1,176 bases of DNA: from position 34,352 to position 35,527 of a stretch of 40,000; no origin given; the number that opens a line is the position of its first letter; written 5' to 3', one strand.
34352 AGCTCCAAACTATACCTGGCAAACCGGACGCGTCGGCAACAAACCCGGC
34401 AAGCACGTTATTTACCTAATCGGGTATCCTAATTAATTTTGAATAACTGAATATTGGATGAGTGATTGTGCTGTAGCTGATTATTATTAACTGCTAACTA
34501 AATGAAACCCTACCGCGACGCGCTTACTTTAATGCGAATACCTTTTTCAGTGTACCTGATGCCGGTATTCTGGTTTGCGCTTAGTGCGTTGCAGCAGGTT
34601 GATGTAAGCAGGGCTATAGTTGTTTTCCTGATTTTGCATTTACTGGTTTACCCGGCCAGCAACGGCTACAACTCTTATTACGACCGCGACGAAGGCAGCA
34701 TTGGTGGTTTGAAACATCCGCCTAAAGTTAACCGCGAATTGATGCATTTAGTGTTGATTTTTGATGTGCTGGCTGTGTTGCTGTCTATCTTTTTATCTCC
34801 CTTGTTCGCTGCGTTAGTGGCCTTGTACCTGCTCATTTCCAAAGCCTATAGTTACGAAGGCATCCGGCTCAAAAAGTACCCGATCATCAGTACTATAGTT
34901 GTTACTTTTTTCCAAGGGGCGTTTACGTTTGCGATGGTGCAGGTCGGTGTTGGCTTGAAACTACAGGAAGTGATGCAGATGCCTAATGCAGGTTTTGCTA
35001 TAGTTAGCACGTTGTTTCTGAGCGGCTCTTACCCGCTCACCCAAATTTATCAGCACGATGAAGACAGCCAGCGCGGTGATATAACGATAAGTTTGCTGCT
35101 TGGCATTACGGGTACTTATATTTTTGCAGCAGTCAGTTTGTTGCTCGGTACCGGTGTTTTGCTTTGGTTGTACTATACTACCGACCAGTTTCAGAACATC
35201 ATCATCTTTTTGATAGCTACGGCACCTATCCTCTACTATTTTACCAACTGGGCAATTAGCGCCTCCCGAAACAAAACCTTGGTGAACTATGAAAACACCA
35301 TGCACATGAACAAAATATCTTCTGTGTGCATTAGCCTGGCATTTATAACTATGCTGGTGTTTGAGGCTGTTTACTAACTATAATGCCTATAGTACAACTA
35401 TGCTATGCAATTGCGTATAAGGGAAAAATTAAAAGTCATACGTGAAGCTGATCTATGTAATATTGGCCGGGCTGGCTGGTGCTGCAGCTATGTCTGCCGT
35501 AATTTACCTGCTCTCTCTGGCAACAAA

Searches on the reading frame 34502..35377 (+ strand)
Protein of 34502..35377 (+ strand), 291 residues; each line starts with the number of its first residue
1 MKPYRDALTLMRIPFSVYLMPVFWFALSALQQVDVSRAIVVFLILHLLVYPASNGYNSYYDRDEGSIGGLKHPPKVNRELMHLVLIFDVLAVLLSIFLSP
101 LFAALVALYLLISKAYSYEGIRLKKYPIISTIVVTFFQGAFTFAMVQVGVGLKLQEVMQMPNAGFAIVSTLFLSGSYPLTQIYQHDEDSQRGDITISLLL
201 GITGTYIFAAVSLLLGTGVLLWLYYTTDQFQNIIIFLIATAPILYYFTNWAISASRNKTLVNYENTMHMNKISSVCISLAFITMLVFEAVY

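Call 79: search_protein_families(library=pfam, proteins=[window:34502-35377:+], max_evalue=0.00001)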
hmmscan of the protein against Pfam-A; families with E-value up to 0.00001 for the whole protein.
window:34502-35377:+ (291 aa): 1 family
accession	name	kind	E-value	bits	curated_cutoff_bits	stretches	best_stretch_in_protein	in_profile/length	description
PF01040.23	UbiA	-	3.4e-20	72.8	34.2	1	19-252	2-234/250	UbiA prenyltransferase family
